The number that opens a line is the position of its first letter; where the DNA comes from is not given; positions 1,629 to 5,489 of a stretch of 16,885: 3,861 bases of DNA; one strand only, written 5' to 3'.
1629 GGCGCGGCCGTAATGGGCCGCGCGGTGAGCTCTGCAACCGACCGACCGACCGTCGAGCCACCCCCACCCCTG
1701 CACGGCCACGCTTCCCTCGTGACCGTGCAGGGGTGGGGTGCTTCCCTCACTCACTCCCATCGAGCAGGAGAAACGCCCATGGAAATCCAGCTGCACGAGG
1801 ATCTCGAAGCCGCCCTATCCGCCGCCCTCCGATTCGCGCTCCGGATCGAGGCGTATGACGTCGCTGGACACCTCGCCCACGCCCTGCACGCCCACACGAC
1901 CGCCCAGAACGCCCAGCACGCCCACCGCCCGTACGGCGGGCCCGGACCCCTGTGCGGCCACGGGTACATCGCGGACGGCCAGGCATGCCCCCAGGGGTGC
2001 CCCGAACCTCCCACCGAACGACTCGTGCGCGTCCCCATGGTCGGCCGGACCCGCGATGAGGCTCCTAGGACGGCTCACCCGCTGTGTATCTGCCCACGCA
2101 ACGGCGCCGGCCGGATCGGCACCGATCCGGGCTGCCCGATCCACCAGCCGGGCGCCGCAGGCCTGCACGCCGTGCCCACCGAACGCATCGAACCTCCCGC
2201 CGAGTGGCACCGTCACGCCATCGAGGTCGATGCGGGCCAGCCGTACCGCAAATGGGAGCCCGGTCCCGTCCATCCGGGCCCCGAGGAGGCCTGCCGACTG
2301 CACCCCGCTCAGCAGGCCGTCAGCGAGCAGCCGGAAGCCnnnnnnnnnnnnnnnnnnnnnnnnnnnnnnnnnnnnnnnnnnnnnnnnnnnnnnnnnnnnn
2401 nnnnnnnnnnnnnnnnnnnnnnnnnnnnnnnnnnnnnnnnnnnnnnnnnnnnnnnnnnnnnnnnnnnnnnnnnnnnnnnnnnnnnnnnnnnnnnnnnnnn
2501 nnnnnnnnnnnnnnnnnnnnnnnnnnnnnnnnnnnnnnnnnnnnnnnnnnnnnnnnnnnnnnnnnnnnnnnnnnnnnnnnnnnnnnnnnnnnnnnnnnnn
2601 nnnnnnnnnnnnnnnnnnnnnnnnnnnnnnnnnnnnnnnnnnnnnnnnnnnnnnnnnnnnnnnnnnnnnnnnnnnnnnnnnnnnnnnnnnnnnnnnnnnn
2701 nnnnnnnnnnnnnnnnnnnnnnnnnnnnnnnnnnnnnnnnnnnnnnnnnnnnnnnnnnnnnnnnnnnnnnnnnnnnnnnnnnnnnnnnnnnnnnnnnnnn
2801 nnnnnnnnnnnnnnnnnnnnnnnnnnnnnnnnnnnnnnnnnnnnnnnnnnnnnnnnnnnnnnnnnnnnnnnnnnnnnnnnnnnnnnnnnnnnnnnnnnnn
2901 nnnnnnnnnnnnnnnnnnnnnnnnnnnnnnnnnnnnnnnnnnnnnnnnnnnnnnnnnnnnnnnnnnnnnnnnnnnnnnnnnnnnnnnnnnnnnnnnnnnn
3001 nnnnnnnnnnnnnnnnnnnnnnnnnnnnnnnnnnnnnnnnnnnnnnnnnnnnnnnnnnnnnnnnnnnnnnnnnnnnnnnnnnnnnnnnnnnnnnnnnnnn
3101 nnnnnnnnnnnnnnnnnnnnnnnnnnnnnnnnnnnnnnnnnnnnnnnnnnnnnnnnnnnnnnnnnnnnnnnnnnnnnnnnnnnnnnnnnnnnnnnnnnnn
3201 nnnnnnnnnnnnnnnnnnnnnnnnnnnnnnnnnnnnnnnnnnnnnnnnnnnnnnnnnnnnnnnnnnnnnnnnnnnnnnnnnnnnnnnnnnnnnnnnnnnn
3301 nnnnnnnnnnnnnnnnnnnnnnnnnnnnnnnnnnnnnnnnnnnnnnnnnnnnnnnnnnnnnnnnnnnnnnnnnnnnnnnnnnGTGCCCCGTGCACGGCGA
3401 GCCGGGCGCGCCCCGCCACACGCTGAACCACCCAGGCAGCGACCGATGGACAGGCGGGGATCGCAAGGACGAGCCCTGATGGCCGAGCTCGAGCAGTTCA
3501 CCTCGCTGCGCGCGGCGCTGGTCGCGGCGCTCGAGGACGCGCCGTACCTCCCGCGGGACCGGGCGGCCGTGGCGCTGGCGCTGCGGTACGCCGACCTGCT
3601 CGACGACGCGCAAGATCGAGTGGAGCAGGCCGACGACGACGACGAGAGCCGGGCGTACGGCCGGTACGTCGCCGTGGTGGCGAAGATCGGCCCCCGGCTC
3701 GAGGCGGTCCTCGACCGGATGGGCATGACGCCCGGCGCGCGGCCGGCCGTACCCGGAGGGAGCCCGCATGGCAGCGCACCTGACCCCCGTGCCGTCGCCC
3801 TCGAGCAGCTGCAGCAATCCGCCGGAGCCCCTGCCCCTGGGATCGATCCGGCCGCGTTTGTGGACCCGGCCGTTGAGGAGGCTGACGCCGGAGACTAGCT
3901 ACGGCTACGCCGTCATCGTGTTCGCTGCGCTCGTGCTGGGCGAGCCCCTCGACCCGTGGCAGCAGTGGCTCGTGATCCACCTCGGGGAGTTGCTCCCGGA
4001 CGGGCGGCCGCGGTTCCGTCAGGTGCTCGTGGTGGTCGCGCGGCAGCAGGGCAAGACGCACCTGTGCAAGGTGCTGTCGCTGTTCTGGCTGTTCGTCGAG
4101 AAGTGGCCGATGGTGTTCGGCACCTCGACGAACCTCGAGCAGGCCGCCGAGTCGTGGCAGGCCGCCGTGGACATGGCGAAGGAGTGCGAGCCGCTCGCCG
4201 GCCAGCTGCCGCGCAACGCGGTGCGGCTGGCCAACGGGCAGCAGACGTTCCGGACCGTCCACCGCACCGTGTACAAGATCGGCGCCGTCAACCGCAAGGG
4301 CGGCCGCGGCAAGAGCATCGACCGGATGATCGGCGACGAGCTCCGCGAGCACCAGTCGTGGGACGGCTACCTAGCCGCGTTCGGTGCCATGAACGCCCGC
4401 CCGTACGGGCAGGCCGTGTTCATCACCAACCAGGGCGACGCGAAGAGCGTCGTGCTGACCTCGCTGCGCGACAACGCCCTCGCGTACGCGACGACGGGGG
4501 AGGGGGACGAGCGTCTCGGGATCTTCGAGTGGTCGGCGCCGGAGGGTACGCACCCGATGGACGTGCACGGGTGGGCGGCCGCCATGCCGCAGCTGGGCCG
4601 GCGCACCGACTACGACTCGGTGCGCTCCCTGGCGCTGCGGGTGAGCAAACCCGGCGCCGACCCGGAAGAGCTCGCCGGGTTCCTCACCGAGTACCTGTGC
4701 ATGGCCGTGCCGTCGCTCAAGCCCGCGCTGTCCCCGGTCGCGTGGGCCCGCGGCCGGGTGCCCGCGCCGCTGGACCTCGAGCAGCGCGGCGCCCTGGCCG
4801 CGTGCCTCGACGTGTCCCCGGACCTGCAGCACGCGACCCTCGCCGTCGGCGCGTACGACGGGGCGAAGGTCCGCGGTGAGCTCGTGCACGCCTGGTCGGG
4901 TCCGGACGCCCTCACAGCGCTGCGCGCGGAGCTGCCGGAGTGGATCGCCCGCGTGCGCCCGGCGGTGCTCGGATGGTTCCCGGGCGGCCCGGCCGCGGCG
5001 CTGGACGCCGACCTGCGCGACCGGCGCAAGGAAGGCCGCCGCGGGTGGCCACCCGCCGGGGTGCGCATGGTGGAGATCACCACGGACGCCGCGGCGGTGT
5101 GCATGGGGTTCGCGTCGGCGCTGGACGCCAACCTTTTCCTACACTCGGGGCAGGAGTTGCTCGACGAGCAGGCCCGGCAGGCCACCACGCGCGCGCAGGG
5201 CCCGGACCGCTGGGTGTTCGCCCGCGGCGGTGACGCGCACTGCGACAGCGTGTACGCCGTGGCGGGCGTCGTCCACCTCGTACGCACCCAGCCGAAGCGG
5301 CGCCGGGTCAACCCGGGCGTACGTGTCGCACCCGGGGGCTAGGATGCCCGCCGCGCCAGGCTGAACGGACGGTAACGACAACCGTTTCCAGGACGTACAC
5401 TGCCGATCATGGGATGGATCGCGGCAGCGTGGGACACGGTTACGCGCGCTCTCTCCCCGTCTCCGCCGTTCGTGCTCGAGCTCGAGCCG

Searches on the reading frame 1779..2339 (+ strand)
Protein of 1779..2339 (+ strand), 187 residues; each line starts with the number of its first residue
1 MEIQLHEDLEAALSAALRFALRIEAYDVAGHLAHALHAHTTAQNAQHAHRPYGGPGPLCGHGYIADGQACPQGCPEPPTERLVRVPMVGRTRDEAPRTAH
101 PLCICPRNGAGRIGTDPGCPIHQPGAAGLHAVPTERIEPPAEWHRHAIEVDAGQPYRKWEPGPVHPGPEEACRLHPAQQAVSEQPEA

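Call 12: search_protein_families(library=pfam, proteins=[window:1779-2339:+], max_evalue=0.01)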
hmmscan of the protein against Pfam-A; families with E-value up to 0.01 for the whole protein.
window:1779-2339:+ (187 aa): 0 families

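Call 20: find_related_loci(query=window:1779-2339:+, collection=viral_contigs, flank=6000)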
Query window:1779-2339:+ (187 aa) in viral_contigs; peptide patterns used: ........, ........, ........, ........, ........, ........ (x = any residue, [..] = any of these).
7 stretches matched a pattern, but none encodes a relative of the query by tblastn (E <= 1e-3).

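Call 42: search_protein_families(library=phrogs, proteins=[window:1779-2339:+], max_evalue=0.01)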
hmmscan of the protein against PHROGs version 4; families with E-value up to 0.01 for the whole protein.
window:1779-2339:+ (187 aa): 0 families

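Call 53: search_protein_families(library=ncbifam, proteins=[window:1779-2339:+], max_evalue=0.01)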
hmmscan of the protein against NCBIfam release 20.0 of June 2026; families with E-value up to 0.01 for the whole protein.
window:1779-2339:+ (187 aa): 0 families

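Call 79: search_solved_structures(query=A3, max_evalue=1)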
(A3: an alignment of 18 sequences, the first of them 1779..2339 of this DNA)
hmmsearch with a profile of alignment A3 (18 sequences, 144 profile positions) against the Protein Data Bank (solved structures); distinct sequences matched with E-value up to 1: 0.
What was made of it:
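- Tried and rejected: PDB sequence profile (call 79).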

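Call 80: search_protein_families(library=pfam, alignment_id=A3, max_evalue=0.1)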
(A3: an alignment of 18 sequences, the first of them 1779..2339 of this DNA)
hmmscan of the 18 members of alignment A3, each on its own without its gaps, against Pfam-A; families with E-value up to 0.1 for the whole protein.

A. member 1, window:1779-2339:+ (187 aa): 0 families

B. families by the number of members that match (of 18 scanned): 4 families
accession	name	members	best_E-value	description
PF13176.12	TPR_7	1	0.0062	Tetratricopeptide repeat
PF11519.13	DUF3222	1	0.014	Protein of unknown function (DUF3222)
PF24881.1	DUF7739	1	0.03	Domain of unknown function (DUF7739)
PF24369.1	DUF7525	1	0.095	Family of unknown function (DUF7525)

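Call 81: find_homologous_proteins(query=A3, max_evalue=0.001)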
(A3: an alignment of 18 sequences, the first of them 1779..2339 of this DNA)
Query A3 (18 sequences) (187 aa, profile of the alignment): 15 proteins with E <= 0.001 among 8000 candidates.
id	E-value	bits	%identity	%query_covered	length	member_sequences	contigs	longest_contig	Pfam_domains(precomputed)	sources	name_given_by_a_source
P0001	1.7e-26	111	55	11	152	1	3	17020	-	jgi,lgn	jgi:hypothetical protein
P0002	3.1e-21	94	63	10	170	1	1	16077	-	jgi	jgi:hypothetical protein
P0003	1.5e-20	92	49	25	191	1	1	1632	-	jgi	jgi:hypothetical protein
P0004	3.3e-18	85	-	-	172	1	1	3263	-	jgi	-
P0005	2.0e-17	82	38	14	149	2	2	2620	-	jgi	jgi:hypothetical protein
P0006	8.2e-16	77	38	14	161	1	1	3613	-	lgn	-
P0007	3.3e-14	72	75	4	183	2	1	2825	-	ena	-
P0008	1.1e-11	63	-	-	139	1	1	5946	-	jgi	jgi:hypothetical protein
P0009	4.1e-11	62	-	-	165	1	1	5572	-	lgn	-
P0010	9.8e-11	60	-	-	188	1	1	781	-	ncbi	-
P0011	1.1e-10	60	100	100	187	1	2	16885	-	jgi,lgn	jgi:hypothetical protein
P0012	9.8e-9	54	-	-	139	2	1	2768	-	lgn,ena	-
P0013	2.7e-8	52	55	70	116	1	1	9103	-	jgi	jgi:hypothetical protein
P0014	3.3e-7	49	69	96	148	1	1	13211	-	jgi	jgi:hypothetical protein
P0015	2.6e-4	39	48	70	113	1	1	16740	-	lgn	-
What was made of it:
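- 1779..2342 (+): 'Gene X', a very divergent protein family that usually follows the RNA. Function unknown. Only 15 relatives among 5.8 billion proteins (call 81).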

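Call 82: find_encoding_contigs(protein=P0014, flank=10000, max_places=3)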
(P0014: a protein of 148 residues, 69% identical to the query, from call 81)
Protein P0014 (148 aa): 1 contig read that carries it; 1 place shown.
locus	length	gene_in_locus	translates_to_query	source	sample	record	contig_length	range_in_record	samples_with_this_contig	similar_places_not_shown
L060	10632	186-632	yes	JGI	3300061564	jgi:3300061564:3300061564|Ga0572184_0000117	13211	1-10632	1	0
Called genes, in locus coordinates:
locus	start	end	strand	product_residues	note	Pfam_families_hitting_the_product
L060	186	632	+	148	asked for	-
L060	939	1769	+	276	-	-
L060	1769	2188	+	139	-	PF23931:Terminase_6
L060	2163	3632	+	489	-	-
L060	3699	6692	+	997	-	PF04860:Phage_portal, PF25209:Phage_capsid_4 (weak)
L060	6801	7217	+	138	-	-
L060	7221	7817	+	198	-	-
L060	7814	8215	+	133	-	-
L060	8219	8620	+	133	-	-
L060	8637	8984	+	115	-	-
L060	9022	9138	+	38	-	-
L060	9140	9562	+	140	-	-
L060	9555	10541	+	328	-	-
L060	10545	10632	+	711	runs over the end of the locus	-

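Call 83: find_encoding_contigs(protein=P0015, flank=10000, max_places=3)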
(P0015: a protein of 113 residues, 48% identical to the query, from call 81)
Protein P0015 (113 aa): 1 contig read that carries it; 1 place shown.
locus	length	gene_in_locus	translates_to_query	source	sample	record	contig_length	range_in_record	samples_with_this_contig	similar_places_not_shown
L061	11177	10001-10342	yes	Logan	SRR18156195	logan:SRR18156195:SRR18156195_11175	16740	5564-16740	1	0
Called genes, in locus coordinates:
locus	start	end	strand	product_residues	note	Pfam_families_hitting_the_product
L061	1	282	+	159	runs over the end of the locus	-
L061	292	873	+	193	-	-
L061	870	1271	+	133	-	-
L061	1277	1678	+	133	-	-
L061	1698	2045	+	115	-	-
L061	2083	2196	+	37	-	-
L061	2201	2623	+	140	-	-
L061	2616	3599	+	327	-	-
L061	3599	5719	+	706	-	-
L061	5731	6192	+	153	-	-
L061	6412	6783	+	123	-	-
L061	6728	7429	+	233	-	-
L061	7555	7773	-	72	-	-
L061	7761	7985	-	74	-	-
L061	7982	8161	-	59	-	-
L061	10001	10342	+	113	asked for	-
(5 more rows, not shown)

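Call 84: find_encoding_contigs(protein=P0010, flank=10000, max_places=3)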
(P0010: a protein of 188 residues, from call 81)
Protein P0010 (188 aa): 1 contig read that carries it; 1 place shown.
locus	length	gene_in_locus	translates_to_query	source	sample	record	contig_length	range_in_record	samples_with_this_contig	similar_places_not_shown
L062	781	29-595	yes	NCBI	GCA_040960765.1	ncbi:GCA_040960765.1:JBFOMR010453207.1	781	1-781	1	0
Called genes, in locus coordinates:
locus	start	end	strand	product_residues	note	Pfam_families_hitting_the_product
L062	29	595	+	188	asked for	-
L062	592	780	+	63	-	?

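Call 94: predict_structure(alignment_id=A5)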
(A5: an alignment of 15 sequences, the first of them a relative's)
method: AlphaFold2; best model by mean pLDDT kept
length: 152 residues; sequences in the alignment: 15
mean_pLDDT: 76.5   pTM: 0.38
mean pLDDT of the five models: 76.5, 75.0, 73.9, 70.7, 68.0
residues with pLDDT >= 90: 38; 70-90: 59; 50-70: 46; < 50: 9
segments of 3 or more residues with pLDDT < 50: 72-75
pLDDT, mean of each block of 10 residues (from residue 1): 58 78 92 97 96 87 64 48 70 89 87 71 62 85 68 57
secondary structure, 60 per line:
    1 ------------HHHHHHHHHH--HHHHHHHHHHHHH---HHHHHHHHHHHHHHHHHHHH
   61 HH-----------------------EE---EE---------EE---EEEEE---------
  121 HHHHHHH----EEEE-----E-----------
elements in order: H13-22 H25-37 H41-62 E107-111 H121-127 E132-135

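Call 98: fold_search(model_id=the predicted structure, library=pdb)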
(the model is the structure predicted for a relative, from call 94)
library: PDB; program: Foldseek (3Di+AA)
matches with E <= 10: 225; with E <= 0.001: 0
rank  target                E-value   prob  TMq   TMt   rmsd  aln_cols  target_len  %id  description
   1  8rpp_B                9.7e-01  0.28  0.17  0.34  10.2        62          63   13  Crystal structure of the JIP1-JIP2-SH3 heterodimer and the JIP2-JIP2-SH3 homodimer (released 2024-07-10)
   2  8rpp_A                1.4e+00  0.23  0.16  0.35  10.1        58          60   12  Crystal structure of the JIP1-JIP2-SH3 heterodimer and the JIP2-JIP2-SH3 homodimer (released 2024-07-10)
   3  2pmr                  1.5e+00  0.87  0.25  0.48   5.8        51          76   20  Crystal structure of a protein of unknown function from Methanobacterium thermoautotrophicum (released 2007-05-08)
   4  2avp                  1.7e+00  0.87  0.23  0.49   4.3        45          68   29  Crystal structure of an 8 repeat consensus TPR superhelix (released 2005-09-13)
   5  7nym_BBB              1.7e+00  0.16  0.15  0.31   9.8        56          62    9  Mutant V517A - SH3 domain of JNK-interacting Protein 1 (JIP1) (released 2021-12-22)
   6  1x27_A                2.1e+00  0.16  0.16  0.15   9.0        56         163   14  Crystal Structure of Lck SH2-SH3 with SH2 binding site of p130Cas (released 2006-02-07)
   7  9pgz                  2.1e+00  0.15  0.16  0.08   9.5        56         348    9  X-ray crystal structure of SRD42 (released 2025-12-24)
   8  6t46_A                2.2e+00  0.72  0.28  0.13   4.7        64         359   16  Structure of the Rap conjugation gene regulator of the plasmid pLS20 in complex with the Phr* peptide (released 2020-06-24)
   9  3kd7_A                2.3e+00  0.80  0.22  0.32   4.2        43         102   30  Designed TPR module (CTPR390) in complex with its peptide-ligand (Hsp90 peptide) (released 2010-02-02)
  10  6len_A                2.3e+00  0.77  0.21  0.09   5.9        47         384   11  Structure of NS11 bound FEM1C (released 2020-10-21)
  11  6ley_A                2.3e+00  0.77  0.21  0.09   5.9        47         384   11  Structure of Sil1G bound FEM1C (released 2020-10-21)
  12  6lf0_B                2.3e+00  0.75  0.22  0.09   5.9        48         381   10  Structure of FEM1C (released 2020-10-21)
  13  6le6_A                2.3e+00  0.51  0.23  0.09  13.0        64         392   12  Structure of LNLPTQGRAR bound FEM1C (released 2020-10-21)
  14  6lbn_B                2.3e+00  0.44  0.20  0.08   7.8        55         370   13  Structure of SIL1-bound FEM1C (released 2020-10-21)
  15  6lbg_B                2.5e+00  0.77  0.22  0.09   5.9        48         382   10  Structure of OR51B2 bound FEM1C (released 2020-10-21)
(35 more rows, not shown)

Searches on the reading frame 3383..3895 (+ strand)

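Call 12: search_protein_families(library=pfam, proteins=[window:3383-3895:+], max_evalue=0.01)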
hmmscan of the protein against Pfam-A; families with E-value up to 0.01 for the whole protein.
window:3383-3895:+ (171 aa): 1 family
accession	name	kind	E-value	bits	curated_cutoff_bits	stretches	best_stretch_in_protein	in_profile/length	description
PF23931.1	Terminase_6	-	6.9e-09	36.5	27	1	45-145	1-90/96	Terminase small subunit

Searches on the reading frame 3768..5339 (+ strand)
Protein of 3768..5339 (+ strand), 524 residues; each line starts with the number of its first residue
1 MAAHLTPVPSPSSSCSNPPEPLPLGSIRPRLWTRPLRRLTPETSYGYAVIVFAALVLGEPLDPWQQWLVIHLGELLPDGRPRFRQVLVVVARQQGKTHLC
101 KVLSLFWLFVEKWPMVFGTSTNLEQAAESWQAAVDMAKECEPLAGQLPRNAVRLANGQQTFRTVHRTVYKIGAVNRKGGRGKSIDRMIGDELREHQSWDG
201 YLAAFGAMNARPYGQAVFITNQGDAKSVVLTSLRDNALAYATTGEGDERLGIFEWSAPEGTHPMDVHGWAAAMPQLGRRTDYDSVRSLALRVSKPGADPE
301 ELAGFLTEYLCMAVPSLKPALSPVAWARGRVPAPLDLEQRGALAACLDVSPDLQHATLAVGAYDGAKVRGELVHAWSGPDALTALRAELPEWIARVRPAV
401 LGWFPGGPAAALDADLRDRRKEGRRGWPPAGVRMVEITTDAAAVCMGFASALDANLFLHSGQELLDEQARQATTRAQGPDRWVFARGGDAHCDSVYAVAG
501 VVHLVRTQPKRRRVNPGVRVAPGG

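Call 12: search_protein_families(library=pfam, proteins=[window:3768-5339:+], max_evalue=0.01)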
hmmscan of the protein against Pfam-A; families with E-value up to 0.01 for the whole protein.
window:3768-5339:+ (524 aa): 0 families

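Call 19: find_related_loci(query=window:3768-5339:+, collection=viral_contigs, flank=10000)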
Query window:3768-5339:+ (524 aa) in viral_contigs; peptide patterns used: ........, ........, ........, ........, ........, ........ (x = any residue, [..] = any of these).
22 stretches matched a pattern; 21 encode a relative of the query (tblastn E <= 1e-3); 21 distinct loci.
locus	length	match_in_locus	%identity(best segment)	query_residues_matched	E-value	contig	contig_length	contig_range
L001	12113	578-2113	62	2-519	0e+0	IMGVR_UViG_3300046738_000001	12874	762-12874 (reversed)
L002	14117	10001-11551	63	12-523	0e+0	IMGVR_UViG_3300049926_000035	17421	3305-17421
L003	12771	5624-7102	64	29-523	0e+0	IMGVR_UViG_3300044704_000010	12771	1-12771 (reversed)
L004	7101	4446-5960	62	21-524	0e+0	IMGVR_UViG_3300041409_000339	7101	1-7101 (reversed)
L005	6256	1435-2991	59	5-522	0e+0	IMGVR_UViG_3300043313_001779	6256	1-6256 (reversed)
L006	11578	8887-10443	59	5-522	0e+0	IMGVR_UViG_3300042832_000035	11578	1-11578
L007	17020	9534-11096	59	1-515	0e+0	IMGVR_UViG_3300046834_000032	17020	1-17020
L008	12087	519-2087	61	1-523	0e+0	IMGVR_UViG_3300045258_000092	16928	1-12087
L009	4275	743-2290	58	5-518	0e+0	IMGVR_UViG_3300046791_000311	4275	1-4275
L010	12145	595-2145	59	8-509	7e-178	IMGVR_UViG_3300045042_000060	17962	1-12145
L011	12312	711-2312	56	1-519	2e-167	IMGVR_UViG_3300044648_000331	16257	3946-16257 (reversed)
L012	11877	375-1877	66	5-509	0e+0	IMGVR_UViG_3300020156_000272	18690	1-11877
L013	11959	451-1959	55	16-509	5e-163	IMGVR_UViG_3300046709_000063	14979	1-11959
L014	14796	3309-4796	55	21-515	2e-147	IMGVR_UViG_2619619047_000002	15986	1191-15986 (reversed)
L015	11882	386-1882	60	9-509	0e+0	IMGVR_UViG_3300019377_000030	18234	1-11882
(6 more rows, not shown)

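Call 38: search_dna_similar(query=window:3768-5339:+, collection=phages, mode=protein, max_rows=15)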
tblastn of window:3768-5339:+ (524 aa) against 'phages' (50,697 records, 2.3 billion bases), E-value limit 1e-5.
Records with a match: 813; places in all: 813; records where one place covers at least 80% of the query: 52.
Best place of each record, by identity: <60% 813.
By first word of the organism name: Microbacterium 234; Mycobacterium 210; Arthrobacter 199; Gordonia 98; Corynebacterium 30; Ralstonia 13; Propionibacterium 9; Curtobacterium 8; Escherichia 3; Bacteriophage 2; and 5 more.
By host as written in the record: Mycobacterium smegmatis mc2 155 153; Microbacterium foliorum NRRL B-24224 146; Arthrobacter sp. ATCC 21022 137; Gordonia terrae 3612 71; Microbacterium foliorum NRRL B-24224 SEA 66; Mycobacterium smegmatis mc#155 35; Arthrobacter globiformis B-2979 24; Arthrobacter globiformis NRRL B-2979 SEA 15; and 69 more.
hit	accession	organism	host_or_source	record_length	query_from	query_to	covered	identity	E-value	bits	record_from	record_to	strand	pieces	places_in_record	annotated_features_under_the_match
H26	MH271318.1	Gordonia phage Trine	Gordonia terrae 3612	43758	44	490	85%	32.3%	3e-38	155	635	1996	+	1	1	2: terminase large subunit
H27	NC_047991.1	Gordonia phage Trine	Gordonia terrae 3612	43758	44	490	85%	32.3%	3e-38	155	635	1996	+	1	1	2: terminase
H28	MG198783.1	Gordonia phage Mahdia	Gordonia terrae 3612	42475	44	488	85%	31.7%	9e-37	151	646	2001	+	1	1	terminase large subunit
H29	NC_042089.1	Gordonia phage Mahdia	Gordonia terrae 3612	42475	44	488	85%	31.7%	9e-37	151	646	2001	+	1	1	terminase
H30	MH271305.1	Gordonia phage Morrissey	Gordonia terrae NRRL B-16283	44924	44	488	85%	31.4%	6e-40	160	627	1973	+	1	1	2: terminase large subunit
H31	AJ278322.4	Corynebacterium phage BFK20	Brevibacterium flavum CCM251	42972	44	510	89%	29.9%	1e-36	151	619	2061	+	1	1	ORF2: gp2, terminase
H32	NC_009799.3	Corynebacterium phage BFK20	Brevibacterium flavum CCM251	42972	44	510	89%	29.9%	1e-36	151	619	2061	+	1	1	ORF2: gp2, terminase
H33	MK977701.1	Mycobacterium phage Cracklewink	Mycobacterium smegmatis mc#155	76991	44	486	85%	30.5%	2e-37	153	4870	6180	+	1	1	9: terminase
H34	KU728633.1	Mycobacterium phage Bipper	Mycobacterium smegmatis mc2 155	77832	44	486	85%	30.5%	2e-37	153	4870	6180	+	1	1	9: terminase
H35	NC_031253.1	Mycobacterium phage Bipper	Mycobacterium smegmatis mc2 155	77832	44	486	85%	30.5%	2e-37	153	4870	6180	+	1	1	9: terminase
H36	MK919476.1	Arthrobacter phage EstebanJulior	Arthrobacter sp. ATCC 21022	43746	44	380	64%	39.9%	2e-55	206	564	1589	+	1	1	2: terminase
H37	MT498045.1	Arthrobacter phage MamaPearl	Arthrobacter sp. ATCC 21022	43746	44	380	64%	39.9%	2e-55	206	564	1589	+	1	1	2: terminase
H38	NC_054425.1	Arthrobacter phage MamaPearl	Arthrobacter sp. ATCC 21022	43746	44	380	64%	39.9%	2e-55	206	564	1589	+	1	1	2: terminase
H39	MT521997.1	Gordonia phage Upyo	Gordonia terrae 3612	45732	44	486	85%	30.2%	8e-34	142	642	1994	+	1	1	2: terminase large subunit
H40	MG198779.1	Arthrobacter phage Urla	Arthrobacter sp. ATCC 21022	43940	44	380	64%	39.6%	1e-54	204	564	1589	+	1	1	terminase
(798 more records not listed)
